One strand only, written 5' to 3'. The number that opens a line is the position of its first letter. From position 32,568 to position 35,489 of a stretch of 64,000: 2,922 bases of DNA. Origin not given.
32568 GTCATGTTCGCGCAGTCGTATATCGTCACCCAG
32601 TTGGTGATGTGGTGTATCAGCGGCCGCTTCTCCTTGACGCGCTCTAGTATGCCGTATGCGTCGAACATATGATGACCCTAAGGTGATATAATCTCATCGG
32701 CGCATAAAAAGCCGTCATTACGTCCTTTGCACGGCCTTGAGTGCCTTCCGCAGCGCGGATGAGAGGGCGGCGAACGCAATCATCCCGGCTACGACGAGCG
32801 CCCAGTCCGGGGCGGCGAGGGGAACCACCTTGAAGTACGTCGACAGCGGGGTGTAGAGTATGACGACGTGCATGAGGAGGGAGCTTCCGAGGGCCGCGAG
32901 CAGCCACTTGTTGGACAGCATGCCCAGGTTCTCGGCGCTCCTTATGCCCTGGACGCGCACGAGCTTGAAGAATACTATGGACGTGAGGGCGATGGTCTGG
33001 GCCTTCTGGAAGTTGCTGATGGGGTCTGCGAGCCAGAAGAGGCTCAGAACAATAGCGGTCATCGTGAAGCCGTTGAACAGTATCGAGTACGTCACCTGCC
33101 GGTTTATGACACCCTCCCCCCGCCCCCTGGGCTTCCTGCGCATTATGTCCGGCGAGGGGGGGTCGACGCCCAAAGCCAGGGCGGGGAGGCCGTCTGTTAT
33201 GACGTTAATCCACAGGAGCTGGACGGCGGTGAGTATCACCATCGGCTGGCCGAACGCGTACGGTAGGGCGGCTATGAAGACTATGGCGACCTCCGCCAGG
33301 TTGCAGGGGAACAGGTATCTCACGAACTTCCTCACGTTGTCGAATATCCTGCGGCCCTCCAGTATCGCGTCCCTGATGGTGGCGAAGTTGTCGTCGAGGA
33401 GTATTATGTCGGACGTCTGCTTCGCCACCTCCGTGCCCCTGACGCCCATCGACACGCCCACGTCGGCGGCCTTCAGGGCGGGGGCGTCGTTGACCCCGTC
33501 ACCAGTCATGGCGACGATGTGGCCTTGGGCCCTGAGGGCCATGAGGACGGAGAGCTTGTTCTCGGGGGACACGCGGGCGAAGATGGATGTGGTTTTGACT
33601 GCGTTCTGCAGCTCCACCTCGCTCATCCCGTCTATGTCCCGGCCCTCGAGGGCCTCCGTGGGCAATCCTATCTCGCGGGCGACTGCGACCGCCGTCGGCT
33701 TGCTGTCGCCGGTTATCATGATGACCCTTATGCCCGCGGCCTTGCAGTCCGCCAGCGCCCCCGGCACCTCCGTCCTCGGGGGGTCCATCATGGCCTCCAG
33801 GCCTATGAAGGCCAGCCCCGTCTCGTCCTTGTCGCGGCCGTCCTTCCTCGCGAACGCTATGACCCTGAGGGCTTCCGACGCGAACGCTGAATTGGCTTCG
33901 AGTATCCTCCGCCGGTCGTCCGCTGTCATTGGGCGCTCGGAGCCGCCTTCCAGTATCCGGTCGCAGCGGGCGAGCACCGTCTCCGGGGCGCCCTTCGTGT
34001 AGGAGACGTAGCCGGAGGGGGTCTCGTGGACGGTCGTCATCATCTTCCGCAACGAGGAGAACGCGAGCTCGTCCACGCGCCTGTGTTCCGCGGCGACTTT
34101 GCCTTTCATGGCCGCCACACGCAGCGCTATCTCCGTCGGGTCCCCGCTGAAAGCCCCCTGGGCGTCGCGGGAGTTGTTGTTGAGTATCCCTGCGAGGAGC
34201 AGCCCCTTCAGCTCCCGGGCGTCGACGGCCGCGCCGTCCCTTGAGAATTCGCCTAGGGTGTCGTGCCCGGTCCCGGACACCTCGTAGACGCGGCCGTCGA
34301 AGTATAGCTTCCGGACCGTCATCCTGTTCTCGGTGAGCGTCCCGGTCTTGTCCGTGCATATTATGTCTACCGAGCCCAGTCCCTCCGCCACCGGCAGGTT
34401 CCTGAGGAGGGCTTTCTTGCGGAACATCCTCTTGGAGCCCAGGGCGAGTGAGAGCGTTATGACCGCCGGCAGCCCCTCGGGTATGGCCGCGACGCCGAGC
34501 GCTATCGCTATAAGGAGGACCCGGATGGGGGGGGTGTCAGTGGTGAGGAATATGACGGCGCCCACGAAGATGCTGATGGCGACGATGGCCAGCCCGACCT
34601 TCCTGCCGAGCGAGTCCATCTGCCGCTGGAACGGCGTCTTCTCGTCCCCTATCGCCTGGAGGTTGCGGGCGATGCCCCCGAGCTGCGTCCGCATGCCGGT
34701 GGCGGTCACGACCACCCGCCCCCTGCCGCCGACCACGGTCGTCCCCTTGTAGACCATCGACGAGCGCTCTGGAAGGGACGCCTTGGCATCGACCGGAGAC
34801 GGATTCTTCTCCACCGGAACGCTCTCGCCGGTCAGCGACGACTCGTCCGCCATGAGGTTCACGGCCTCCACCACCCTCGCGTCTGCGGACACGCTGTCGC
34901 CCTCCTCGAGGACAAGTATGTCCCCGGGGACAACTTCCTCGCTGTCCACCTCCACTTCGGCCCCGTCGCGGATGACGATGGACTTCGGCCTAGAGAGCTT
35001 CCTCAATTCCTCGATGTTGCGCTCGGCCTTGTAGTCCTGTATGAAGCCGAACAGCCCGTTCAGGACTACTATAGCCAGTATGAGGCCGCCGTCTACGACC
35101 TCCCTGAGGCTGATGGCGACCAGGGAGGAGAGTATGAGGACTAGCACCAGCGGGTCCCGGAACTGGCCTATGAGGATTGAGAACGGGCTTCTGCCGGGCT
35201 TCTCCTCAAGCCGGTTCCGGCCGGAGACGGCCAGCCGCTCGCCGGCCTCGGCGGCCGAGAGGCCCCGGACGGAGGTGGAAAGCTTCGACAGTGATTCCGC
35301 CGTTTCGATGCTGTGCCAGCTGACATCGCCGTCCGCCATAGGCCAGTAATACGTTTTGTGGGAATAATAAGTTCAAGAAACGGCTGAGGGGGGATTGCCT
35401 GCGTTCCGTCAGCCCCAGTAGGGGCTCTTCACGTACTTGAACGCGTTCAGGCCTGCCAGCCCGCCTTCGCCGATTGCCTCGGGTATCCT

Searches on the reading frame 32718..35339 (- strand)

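Call 56: search_protein_families(library=pfam, proteins=[window:32718-35339:-], max_evalue=0.001)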
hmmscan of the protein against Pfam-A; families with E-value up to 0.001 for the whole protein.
window:32718-35339:- (873 aa): 6 families
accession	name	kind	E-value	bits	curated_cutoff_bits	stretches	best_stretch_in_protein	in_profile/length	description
PF00122.25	E1-E2_ATPase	-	1.2e-51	175.3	28.1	1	115-308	2-181/181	E1-E2 ATPase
PF00689.26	Cation_ATPase_C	-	2.8e-41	141.7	27.3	1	701-865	2-173/175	Cation transporting ATPase, C-terminus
PF00702.32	Hydrolase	-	5.9e-18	66.4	26.4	1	325-626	2-191/191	haloacid dehalogenase-like hydrolase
PF13246.12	Cation_ATPase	-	2.9e-16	59.7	21.7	1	387-462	9-91/91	Cation transport ATPase (P-type)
PF00690.31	Cation_ATPase_N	-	3.1e-16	59.2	20.4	1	8-74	1-68/69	Cation transporter/ATPase, N-terminus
PF12710.13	HAD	-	1.9e-06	28.8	27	1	479-623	46-189/189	haloacid dehalogenase-like hydrolase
